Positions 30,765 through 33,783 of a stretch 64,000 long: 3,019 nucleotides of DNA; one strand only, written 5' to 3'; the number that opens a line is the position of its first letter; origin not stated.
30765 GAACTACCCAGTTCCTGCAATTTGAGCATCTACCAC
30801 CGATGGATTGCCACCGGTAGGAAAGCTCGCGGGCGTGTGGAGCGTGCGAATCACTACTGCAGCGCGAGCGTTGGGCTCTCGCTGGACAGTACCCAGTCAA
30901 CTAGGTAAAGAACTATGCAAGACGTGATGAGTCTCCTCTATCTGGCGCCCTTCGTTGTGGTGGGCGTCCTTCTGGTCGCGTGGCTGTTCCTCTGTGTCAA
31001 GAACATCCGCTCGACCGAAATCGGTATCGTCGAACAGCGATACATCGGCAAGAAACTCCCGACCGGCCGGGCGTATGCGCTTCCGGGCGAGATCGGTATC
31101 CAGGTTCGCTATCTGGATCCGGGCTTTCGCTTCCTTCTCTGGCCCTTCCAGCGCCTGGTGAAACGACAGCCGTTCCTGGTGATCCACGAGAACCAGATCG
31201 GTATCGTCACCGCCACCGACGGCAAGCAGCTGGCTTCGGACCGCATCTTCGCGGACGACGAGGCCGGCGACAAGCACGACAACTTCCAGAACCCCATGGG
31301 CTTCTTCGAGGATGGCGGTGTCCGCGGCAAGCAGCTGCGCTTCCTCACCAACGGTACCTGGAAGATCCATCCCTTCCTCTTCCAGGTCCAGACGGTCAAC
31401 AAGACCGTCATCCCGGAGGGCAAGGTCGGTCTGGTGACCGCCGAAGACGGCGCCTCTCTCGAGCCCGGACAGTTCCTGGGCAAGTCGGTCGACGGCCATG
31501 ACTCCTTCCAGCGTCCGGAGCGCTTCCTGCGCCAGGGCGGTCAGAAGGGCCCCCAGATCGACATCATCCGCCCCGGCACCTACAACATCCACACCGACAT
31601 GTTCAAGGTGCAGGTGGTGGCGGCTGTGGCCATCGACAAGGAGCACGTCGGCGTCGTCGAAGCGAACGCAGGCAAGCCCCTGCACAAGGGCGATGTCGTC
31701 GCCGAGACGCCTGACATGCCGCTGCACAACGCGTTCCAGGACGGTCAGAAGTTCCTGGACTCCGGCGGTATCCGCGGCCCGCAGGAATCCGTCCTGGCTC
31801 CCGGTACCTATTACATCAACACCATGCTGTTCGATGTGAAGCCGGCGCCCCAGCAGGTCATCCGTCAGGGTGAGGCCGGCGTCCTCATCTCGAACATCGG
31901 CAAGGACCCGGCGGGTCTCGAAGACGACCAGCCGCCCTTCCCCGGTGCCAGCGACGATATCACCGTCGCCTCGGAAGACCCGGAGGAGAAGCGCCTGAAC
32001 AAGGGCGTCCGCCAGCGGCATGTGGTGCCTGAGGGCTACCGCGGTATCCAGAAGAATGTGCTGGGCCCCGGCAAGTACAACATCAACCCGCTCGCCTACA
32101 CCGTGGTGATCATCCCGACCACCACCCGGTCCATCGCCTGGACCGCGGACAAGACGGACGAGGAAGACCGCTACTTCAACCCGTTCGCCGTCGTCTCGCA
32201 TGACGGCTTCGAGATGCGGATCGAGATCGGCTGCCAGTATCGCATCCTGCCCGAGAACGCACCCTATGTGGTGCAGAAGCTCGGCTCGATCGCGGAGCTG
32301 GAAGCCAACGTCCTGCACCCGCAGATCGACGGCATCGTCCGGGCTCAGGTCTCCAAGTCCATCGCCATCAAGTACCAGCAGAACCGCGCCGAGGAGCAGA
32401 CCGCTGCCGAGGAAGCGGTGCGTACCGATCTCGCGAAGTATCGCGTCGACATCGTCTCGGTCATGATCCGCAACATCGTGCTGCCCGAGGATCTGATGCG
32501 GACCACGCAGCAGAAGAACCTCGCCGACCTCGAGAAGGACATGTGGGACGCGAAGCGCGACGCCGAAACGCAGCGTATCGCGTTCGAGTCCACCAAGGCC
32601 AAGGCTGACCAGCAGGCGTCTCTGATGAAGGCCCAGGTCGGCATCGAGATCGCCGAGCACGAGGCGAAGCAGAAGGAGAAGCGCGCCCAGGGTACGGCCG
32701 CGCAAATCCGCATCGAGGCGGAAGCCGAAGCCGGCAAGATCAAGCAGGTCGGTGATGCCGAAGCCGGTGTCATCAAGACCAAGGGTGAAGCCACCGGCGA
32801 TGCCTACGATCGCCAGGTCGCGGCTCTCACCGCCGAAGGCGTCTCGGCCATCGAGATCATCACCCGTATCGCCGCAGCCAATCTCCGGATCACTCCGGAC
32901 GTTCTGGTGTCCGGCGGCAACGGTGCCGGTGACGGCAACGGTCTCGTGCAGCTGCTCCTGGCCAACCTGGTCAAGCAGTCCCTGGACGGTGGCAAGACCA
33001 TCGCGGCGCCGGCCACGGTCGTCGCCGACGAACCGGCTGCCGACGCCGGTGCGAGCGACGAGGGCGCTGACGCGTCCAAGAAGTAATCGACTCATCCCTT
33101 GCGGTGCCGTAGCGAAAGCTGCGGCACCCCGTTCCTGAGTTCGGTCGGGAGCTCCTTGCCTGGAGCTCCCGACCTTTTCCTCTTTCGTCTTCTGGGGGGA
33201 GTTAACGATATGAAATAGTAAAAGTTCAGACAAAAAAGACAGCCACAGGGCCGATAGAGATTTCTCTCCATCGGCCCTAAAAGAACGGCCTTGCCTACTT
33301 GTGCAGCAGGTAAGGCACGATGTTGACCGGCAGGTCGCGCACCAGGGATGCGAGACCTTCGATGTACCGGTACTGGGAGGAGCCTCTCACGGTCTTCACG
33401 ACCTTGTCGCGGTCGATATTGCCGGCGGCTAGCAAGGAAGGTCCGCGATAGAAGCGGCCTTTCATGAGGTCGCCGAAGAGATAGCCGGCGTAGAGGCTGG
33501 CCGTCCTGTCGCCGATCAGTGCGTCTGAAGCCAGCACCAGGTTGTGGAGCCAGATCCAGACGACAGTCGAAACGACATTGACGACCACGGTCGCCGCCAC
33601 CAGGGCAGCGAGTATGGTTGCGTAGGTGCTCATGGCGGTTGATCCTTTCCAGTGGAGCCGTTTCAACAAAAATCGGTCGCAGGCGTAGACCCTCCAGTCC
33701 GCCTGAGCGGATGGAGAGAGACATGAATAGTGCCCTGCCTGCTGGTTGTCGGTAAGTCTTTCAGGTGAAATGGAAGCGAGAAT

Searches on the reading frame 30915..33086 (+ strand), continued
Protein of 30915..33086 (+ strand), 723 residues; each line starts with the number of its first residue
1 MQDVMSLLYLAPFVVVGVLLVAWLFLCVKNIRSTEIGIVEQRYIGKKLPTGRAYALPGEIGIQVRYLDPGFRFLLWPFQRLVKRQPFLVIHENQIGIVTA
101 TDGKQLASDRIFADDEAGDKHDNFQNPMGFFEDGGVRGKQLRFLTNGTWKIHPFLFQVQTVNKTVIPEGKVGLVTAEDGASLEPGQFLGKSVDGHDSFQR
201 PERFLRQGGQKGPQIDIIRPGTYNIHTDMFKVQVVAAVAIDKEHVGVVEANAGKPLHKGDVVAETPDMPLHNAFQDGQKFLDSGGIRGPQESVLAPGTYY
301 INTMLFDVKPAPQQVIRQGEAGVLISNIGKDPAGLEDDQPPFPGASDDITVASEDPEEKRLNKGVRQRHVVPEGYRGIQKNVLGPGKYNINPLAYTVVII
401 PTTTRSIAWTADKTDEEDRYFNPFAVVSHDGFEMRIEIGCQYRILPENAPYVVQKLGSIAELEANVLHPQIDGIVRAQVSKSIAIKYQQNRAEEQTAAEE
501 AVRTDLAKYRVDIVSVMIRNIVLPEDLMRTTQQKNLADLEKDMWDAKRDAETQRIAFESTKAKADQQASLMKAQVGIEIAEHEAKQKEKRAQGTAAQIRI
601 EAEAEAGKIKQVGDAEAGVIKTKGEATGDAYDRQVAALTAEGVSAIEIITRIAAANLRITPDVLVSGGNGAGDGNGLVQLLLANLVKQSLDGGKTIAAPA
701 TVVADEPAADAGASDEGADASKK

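Call 27: search_protein_families(library=pfam, proteins=[L013:8723-9304:-, L013:10362-10751:+, L013:11036-11311:+, L008:8596-9489:+, L008:5024-5485:+, L010:878-1195:+, L004:9477-9896:+, L003:13482-14216:+], max_evalue=0.1)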
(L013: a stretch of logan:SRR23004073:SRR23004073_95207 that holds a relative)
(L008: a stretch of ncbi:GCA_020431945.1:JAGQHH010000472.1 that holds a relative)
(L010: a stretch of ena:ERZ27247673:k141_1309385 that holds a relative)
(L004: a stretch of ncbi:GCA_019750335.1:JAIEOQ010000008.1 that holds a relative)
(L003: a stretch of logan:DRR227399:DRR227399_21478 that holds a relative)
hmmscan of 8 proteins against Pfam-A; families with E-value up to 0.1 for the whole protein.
L013:8723-9304:- (193 aa): 0 families

L013:10362-10751:+ (129 aa): 0 families

L013:11036-11311:+ (91 aa): 0 families

L008:8596-9489:+ (297 aa): 0 families

L008:5024-5485:+ (153 aa): 0 families

L010:878-1195:+ (105 aa): 0 families

L004:9477-9896:+ (139 aa): 0 families

L003:13482-14216:+ (244 aa): 2 families
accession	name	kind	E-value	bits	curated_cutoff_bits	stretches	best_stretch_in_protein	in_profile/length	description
PF12729.13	4HB_MCP_1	-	0.066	13.2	27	1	66-159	82-177/181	Four helix bundle sensory module for signal transduction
PF11458.13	Mistic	-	0.088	13.3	26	0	134-172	23-60/74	Membrane-integrating protein Mistic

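Call 33: find_related_loci(query=A3, collection=genome_contigs, flank=10000)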
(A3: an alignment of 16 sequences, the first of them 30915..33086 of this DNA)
Query A3 (723 aa) in genome_contigs; peptide patterns used: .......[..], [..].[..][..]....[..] (x = any residue, [..] = any of these).
236 stretches matched a pattern; 103 encode a relative of the query (tblastn E <= 1e-3); the best 80 are kept; 80 distinct loci.
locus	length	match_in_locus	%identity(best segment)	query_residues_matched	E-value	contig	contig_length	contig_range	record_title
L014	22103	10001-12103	60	1-706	0e+0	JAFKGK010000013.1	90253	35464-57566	MAG: Candidatus Melainabacteria bacterium isolate SCN18_26_2_15_R4_P_51_74 SCN18_26_2_15_R4_P_scaffold_287, whole genome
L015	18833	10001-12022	61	13-688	0e+0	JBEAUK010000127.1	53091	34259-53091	MAG: Planctomycetota bacterium isolate NASQAN2011_177_B_bin.36 scaffold_520969, whole genome shotgun sequence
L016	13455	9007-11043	61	8-689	0e+0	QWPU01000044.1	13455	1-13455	MAG: Planctomycetota bacterium isolate ZH-13MAY13-plancto44 Z130513-80m44-c44, whole genome shotgun sequence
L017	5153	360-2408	60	6-688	0e+0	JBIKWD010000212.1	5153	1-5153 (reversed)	MAG: Phycisphaerales bacterium isolate ME2015-09-01_3300035663_group6_bin77 Rohwer_bin1561_scaffold_18461_c1, whole geno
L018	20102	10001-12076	59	7-699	0e+0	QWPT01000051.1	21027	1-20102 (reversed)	MAG: Planctomycetota bacterium isolate ZH-13MAY13-plancto13 Z130513-80m13-c51, whole genome shotgun sequence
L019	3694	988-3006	62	14-688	0e+0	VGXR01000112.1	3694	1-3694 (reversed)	MAG: Planctomycetota bacterium isolate M_surface_10_m2_213 M_surface_10_m2_213_Ga0194123_10032931, whole genome shotgun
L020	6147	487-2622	60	1-705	0e+0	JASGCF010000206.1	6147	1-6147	MAG: Limnohabitans sp. isolate MAG13 NODE_7266_length_6147_cov_9.624590, whole genome shotgun sequence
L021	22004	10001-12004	62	18-688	0e+0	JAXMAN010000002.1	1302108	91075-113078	MAG: Phycisphaerales bacterium isolate STL-PLA11 C1.51.fa-2, whole genome shotgun sequence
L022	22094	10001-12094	59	1-686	0e+0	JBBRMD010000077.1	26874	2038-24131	MAG: Candidatus Obscuribacterales bacterium isolate La1_metabat2.001 LA1C_B2.001_k141_1261182L_26874_cov_12.0000, whole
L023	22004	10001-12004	59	7-661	0e+0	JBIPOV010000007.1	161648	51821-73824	MAG: Candidatus Obscuribacteraceae bacterium isolate ME2014-09-24_3300034019_group5_bin156 Rohwer_bin1402_scaffold_21_c1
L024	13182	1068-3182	57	1-686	0e+0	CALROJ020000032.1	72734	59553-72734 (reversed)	MAG: bacterium Ga0077546 isolate JJ-K9-75-3-m2-bin56 genome assembly, contig: JJ-K9-75-C79, whole genome shotgun sequenc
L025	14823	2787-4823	59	1-690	0e+0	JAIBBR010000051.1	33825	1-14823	MAG: Myxococcaceae bacterium isolate SSF57 NODE_23755_length_33825_cov_11.441925, whole genome shotgun sequence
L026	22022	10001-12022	58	7-661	0e+0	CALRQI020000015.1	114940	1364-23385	MAG: bacterium Ga0077546 isolate JJ-KV10D3-173-1-m2-bin66 genome assembly, contig: JJ-KV10D3-173-C20, whole genome shotg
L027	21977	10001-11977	62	28-688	0e+0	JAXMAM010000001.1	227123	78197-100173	MAG: Phycisphaerales bacterium isolate STL-PLA10 C1.119.fa-1, whole genome shotgun sequence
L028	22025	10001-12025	58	6-661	0e+0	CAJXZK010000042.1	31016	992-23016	TPA_asm: uncultured bacterium isolate SRR5620817_bin.58_MetaBAT_v2.12.1_MAG genome assembly, contig: NODE_892_length_310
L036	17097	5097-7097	58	4-687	0e+0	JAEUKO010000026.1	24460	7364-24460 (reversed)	MAG: Alphaproteobacteria bacterium isolate new MAG-97 NODE_26_length_24460_cov_4.577657, whole genome shotgun sequence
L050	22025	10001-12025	56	1-692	0e+0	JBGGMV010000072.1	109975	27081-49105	MAG: Alphaproteobacteria bacterium isolate bin.025 k141_2476614, whole genome shotgun sequence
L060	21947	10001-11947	57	24-687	0e+0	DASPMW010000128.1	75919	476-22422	MAG TPA_asm: Patescibacteria group bacterium isolate SMAG_U12103 k141_202493, whole genome shotgun sequence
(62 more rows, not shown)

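Call 40: search_solved_structures(query=A3, max_evalue=0.001)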
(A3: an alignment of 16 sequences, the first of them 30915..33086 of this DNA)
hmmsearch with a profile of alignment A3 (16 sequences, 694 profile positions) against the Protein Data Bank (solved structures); distinct sequences matched with E-value up to 0.001: 2.
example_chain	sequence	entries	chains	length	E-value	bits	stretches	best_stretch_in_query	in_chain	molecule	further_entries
9l3g_a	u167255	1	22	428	9e-05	23.9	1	543-677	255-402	Flotillin-2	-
9bq2_A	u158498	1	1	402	0.00011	23.6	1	542-676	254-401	Flotillin-2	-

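Call 80: search_protein_families(library=padloc, proteins=[L013:8723-9304:-, L008:5024-5485:+], max_evalue=0.1)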
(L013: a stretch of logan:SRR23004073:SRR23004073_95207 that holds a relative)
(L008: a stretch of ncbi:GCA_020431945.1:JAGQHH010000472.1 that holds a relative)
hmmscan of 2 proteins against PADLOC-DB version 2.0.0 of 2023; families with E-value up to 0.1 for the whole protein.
L013:8723-9304:- (193 aa): 0 families

L008:5024-5485:+ (153 aa): 0 families

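Call 105: search_protein_families(library=pfam, proteins=[L050:12666-13925:+, L036:4650-4940:-, L014:12221-13246:+, L060:7701-8837:-, L015:8663-9862:+, L050:9001-9885:+, L060:17865-19601:+, L015:12139-13506:+, L022:8242-9351:+, L022:16389-18179:+], max_evalue=0.001)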
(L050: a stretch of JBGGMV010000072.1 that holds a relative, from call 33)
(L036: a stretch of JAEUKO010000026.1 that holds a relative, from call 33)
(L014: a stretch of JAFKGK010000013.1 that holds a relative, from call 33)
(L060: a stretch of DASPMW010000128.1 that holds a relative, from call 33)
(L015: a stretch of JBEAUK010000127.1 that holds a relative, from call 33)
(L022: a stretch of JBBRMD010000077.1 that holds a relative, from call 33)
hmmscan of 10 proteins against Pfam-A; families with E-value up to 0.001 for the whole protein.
L050:12666-13925:+ (419 aa): 2 families
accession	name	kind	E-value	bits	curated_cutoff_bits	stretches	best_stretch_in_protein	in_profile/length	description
PF07690.21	MFS_1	-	1.3e-27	97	33.4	1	28-367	2-341/347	Major Facilitator Superfamily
PF00083.30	Sugar_tr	-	4.1e-11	42.9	22.3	1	64-202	49-197/452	Sugar (and other) transporter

L036:4650-4940:- (96 aa): 0 families

L014:12221-13246:+ (341 aa): 1 family
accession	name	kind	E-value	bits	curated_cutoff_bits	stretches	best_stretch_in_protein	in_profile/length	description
PF13424.12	TPR_12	-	0.00039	21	30.1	0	99-153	16-69/77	Tetratricopeptide repeat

L060:7701-8837:- (378 aa): 1 family
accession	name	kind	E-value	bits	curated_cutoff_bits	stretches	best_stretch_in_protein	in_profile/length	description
PF04616.20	Glyco_hydro_43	-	0.00013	21.9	32.2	0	233-328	169-261/288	Glycosyl hydrolases family 43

L015:8663-9862:+ (399 aa): 1 family
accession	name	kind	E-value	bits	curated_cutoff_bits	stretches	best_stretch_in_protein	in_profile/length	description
PF02684.21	LpxB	-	9.1e-55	186.5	22.6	1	9-344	2-339/374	Lipid-A-disaccharide synthetase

L050:9001-9885:+ (294 aa): 2 families
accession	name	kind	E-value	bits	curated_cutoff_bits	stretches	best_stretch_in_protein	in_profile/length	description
PF00483.29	NTP_transferase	-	1.2e-28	100.8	21.2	1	13-273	7-242/245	Nucleotidyl transferase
PF12804.13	NTP_transf_3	-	0.00011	22.8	27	1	13-109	6-97/160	MobA-like NTP transferase domain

L060:17865-19601:+ (578 aa): 4 families
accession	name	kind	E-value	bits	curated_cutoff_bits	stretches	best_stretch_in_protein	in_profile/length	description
PF01274.28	MS_TIM-barrel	-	5.7e-104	347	26.4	1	218-455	1-247/248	Malate synthase, TIM barrel domain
PF20659.2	MS_C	-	4.4e-35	121.1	23.1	1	461-570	2-116/118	Malate synthase, C-terminal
PF20656.2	MS_N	-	7.9e-14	51.4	23.5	1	67-126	4-63/64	Malate synthase, N-terminal domain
PF03328.21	HpcH_HpaI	-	0.0003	20.6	25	1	262-331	90-157/221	HpcH/HpaI aldolase/citrate lyase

L015:12139-13506:+ (455 aa): 3 families
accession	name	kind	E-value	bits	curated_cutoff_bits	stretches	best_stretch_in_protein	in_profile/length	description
PF13458.12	Peripla_BP_6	-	1.1e-44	154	31.7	1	82-445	2-340/343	Periplasmic binding protein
PF01094.35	ANF_receptor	-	2.2e-17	63.6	25.4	1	147-440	50-347/353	Receptor family ligand binding region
PF13433.12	Peripla_BP_5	-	8.2e-05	22.3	27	1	90-295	9-193/363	Periplasmic binding protein domain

L022:8242-9351:+ (369 aa): 1 family
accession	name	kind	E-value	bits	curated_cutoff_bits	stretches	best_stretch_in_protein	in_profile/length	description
PF01476.26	LysM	-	9.8e-05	22.7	20.9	1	87-135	1-31/43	LysM domain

L022:16389-18179:+ (596 aa): 8 families
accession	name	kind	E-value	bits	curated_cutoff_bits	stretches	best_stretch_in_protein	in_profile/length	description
PF02518.31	HATPase_c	-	1.5e-26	93.5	26.4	1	485-593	2-109/111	Histidine kinase-, DNA gyrase B-, and HSP90-like ATPase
PF00512.31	HisKA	-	1.2e-13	51.4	26.9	1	373-440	2-66/66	His Kinase A (phospho-acceptor) domain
PF00989.32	PAS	-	9.9e-10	38.9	22.6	1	259-363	4-113/113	PAS fold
PF13426.13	PAS_9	-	2.9e-07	31.1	27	1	269-365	4-103/103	PAS domain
PF08448.16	PAS_4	-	2.9e-06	27.9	23.1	1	262-368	1-110/110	PAS fold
PF08447.18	PAS_3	-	0.00016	22.3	25.6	1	280-339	3-64/89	PAS fold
PF13188.13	PAS_8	-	0.0003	21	21.8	0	259-308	4-54/65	PAS domain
PF08670.17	MEKHLA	-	0.00054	20.3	23.7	0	265-348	36-125/143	MEKHLA domain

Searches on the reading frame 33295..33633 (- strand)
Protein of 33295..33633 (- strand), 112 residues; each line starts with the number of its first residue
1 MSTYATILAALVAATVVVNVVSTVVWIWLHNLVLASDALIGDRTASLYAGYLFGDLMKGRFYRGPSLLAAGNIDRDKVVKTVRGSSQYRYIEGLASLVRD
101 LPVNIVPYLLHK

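Call 3: search_protein_families(library=pfam, proteins=[window:33295-33633:-], max_evalue=1)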
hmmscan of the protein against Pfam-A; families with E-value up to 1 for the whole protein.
window:33295-33633:- (112 aa): 0 families

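Call 4: search_protein_families(library=ncbifam, proteins=[window:33295-33633:-], max_evalue=1)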
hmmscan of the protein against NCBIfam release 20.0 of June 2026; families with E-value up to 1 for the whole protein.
window:33295-33633:- (112 aa): 2 families
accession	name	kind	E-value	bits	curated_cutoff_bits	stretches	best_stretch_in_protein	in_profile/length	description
NF002962.0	PRK03633.1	equivalog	0.0013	17.9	361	1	6-62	10-65/382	MFS transporter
NF043009.1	Cyt554Puf2C_Caul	equivalog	0.13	11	800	1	11-45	17-51/416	cytochrome c-554 Puf2C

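Call 6: search_protein_families(library=padloc, proteins=[window:33295-33633:-], max_evalue=1)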
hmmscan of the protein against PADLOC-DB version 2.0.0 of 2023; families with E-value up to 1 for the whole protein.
window:33295-33633:- (112 aa): 0 families

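Call 7: search_protein_families(library=phrogs, proteins=[window:33295-33633:-], max_evalue=1)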
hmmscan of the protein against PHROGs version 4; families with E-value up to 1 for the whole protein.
window:33295-33633:- (112 aa): 0 families

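Call 82: predict_structure(alignment_id=A6)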
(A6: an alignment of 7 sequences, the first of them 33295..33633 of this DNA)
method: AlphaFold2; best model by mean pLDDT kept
length: 112 residues; sequences in the alignment: 7
mean_pLDDT: 74.8   pTM: 0.67
mean pLDDT of the five models: 74.8, 71.5, 71.1, 59.0, 52.8
residues with pLDDT >= 90: 2; 70-90: 81; 50-70: 17; < 50: 12
segments of 3 or more residues with pLDDT < 50: 62-65, 105-112
pLDDT, mean of each block of 10 residues (from residue 1): 78 79 87 84 82 77 51 74 88 81 49 36
secondary structure, 60 per line:
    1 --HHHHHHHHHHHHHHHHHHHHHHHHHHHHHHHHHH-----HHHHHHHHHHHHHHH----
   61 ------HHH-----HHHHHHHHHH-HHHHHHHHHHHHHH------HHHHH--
elements in order: H3-36 H42-56 H75-84 H86-99 H106-110

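Call 86: fold_search(model_id=the predicted structure, library=pdb)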
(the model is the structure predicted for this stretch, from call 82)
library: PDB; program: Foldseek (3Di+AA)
matches with E <= 10: 8; with E <= 0.001: 0
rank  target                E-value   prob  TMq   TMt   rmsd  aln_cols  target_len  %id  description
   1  7coh_C                5.6e+00  0.04  0.22  0.11  14.1       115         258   14  Dimeric Form of Bovine Heart Cytochrome c Oxidase in the Fully Oxidized State (released 2021-04-07)
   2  7au3_C                8.4e+00  0.02  0.21  0.11  13.3       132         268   14  Cytochrome c oxidase structure in F-state (released 2021-12-01)
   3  3p8r                  8.9e+00  0.02  0.17  0.08  13.5        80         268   15  CRYSTAL STRUCTURE OF POLYPRENYL SYNTHASE FROM Vibrio cholerae (released 2010-10-27)
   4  9erx_R                8.9e+00  0.02  0.19  0.08  15.3       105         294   15  Structural basis of D9-THC analog activity at the Cannabinoid 1 receptor (released 2024-06-26)
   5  3l34_E                9.4e+00  0.04  0.24  0.22  17.5       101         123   13  The crystal structure of a two-component sensor domain (2nd form) from Pseudomonas aeruginosa PA01 (released 2010-01-12)
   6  1yz9_B                9.4e+00  0.04  0.27  0.15  12.5        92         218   16  Crystal structure of RNase III mutant E110Q from Aquifex aeolicus complexed with double stranded RNA at 2.1-Angstrom R (released 2005-11-22)
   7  2bko                  9.4e+00  0.03  0.21  0.15  15.9        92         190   18  STRUCTURE ANALYSIS OF UNKNOWN FUNCTION PROTEIN (released 2006-06-28)
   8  6hs3_B                9.9e+00  0.03  0.26  0.13  15.1       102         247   12  Crystal structure of an ABC transporter related protein from Burkholderia pseudomallei (released 2018-11-07)
